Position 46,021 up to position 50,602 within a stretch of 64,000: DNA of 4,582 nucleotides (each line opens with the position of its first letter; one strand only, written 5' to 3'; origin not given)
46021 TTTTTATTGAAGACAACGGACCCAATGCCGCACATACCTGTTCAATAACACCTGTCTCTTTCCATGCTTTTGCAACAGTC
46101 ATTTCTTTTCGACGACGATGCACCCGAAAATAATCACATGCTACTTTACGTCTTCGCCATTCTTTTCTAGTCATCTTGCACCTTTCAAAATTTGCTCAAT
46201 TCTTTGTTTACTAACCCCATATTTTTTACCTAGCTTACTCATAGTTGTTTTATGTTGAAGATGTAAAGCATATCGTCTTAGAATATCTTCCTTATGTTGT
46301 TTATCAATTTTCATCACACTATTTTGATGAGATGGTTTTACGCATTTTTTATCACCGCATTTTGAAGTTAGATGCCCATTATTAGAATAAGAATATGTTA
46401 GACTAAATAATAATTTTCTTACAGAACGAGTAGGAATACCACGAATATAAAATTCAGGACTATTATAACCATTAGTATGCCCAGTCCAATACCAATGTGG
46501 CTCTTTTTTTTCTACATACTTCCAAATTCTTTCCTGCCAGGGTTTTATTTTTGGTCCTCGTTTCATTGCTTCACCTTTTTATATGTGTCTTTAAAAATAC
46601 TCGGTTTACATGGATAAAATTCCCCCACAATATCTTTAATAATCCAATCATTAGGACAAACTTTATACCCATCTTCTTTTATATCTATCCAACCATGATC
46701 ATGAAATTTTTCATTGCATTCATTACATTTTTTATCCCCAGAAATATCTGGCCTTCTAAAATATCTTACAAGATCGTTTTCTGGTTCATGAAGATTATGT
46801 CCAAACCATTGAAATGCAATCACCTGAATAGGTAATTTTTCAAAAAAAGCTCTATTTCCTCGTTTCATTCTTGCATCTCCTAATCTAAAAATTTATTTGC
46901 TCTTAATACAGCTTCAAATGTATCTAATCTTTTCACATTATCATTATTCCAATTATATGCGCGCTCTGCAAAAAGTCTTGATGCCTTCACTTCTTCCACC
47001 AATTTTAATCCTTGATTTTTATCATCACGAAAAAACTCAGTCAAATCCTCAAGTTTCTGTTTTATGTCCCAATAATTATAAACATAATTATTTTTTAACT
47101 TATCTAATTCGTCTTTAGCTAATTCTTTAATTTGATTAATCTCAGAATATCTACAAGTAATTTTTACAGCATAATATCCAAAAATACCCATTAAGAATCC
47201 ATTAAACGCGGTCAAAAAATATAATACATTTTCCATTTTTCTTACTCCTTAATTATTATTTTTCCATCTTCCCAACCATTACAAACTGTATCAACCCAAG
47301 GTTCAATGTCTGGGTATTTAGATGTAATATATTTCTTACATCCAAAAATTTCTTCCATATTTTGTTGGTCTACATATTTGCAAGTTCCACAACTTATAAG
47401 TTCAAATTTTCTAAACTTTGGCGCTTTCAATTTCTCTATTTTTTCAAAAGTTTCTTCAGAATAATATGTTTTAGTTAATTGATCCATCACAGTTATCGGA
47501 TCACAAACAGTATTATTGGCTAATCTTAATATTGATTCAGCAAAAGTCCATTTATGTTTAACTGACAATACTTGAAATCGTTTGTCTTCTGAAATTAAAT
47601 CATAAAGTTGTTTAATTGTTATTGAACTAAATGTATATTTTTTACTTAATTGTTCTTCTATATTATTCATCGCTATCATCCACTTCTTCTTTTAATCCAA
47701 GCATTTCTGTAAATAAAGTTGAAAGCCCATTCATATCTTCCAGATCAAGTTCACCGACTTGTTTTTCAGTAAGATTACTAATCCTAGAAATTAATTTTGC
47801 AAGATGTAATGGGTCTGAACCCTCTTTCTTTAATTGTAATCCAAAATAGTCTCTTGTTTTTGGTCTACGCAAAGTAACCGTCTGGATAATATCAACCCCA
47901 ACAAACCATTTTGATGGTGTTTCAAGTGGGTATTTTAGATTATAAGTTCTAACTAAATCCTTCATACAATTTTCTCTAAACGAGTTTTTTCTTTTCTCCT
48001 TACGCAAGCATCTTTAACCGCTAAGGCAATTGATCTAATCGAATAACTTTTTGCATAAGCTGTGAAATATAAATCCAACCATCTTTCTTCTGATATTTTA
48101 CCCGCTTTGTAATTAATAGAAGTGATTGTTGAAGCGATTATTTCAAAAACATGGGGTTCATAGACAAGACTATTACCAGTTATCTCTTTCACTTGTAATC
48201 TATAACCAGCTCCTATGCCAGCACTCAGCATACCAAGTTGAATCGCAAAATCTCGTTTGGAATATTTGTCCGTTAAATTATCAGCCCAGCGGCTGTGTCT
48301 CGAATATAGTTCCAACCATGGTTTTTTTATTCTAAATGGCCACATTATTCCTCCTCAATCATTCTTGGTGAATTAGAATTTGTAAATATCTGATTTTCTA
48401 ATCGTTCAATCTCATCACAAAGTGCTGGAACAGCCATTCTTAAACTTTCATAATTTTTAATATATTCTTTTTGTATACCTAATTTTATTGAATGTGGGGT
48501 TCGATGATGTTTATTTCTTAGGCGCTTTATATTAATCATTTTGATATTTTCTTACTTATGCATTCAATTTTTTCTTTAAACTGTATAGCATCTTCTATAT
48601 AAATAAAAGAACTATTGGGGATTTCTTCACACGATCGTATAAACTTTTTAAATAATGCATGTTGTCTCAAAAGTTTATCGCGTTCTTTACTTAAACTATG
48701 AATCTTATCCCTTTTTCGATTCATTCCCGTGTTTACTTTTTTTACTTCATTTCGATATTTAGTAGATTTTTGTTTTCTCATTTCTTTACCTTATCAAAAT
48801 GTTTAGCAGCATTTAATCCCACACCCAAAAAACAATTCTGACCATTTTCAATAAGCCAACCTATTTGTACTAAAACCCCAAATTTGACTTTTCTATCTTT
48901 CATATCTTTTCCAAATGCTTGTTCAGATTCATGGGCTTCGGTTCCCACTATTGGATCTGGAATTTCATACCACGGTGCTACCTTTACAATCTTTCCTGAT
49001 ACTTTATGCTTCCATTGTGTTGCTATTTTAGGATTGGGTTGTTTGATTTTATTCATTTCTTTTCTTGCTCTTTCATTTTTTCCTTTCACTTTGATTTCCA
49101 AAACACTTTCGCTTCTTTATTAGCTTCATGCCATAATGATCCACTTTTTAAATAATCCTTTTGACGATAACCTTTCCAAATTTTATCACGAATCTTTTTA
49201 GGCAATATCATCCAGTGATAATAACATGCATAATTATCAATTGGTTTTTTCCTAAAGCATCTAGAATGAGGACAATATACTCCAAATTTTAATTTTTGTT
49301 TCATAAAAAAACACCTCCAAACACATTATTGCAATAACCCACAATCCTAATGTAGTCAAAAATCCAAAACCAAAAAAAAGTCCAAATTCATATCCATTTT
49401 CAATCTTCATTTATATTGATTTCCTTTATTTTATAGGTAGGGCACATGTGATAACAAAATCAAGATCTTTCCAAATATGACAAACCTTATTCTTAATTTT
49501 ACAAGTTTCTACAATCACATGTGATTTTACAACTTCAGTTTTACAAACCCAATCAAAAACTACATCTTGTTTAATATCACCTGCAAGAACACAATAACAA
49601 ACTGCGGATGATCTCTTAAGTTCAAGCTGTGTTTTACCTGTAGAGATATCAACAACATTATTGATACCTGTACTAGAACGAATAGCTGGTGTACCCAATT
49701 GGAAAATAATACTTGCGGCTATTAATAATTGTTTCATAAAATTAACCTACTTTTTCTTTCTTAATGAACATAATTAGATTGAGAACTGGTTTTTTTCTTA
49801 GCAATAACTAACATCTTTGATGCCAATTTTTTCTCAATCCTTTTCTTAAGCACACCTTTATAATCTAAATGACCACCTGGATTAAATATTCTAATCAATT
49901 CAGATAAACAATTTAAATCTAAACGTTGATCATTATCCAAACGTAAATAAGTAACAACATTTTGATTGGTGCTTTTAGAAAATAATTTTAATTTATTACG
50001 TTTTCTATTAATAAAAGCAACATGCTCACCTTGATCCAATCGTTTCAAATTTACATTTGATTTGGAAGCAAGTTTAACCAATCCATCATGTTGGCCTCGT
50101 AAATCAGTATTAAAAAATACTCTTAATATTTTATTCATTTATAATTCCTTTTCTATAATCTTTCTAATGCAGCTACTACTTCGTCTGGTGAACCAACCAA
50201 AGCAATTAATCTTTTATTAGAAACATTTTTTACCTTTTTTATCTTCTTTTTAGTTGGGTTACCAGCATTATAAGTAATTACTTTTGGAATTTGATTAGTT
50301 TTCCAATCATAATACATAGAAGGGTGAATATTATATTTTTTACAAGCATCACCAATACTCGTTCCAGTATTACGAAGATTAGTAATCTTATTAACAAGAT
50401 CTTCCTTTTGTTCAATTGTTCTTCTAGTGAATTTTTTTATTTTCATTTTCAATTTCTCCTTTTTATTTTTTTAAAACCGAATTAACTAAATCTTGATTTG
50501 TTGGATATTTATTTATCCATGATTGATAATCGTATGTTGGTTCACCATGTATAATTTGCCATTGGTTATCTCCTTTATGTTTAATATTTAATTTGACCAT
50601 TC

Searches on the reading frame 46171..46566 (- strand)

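Call 34: search_protein_families(library=pfam, proteins=[window:46171-46566:-], max_evalue=0.05)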
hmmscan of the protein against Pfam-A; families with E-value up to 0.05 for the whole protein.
window:46171-46566:- (131 aa): 3 families
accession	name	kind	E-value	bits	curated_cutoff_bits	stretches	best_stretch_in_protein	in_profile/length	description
PF04545.22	Sigma70_r4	-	0.0005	20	24.1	1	91-130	9-44/50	Sigma-70, region 4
PF12298.14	Bot1p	-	0.013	16.1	23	1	83-128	13-55/172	Eukaryotic mitochondrial regulator protein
PF14081.11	DUF4262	-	0.036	14.7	28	1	20-96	18-94/127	Domain of unknown function (DUF4262)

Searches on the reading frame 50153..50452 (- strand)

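Call 34: search_protein_families(library=pfam, proteins=[window:50153-50452:-], max_evalue=0.05)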
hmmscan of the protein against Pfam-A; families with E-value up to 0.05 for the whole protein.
window:50153-50452:- (99 aa): 4 families
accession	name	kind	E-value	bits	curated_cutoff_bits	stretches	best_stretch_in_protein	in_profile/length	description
PF01527.26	HTH_Tnp_1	-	4.9e-05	23.9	24.1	1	11-53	7-46/75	Transposase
PF13518.12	HTH_28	-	0.0032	18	25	1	30-51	12-33/52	Helix-turn-helix domain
PF13022.12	HTH_Tnp_1_2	-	0.0092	16.5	27.9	1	29-97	25-90/122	Helix-turn-helix of insertion element transposase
PF01614.24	IclR_C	-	0.017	15.1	24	1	3-33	87-117/174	Bacterial transcriptional regulator IclR C-terminal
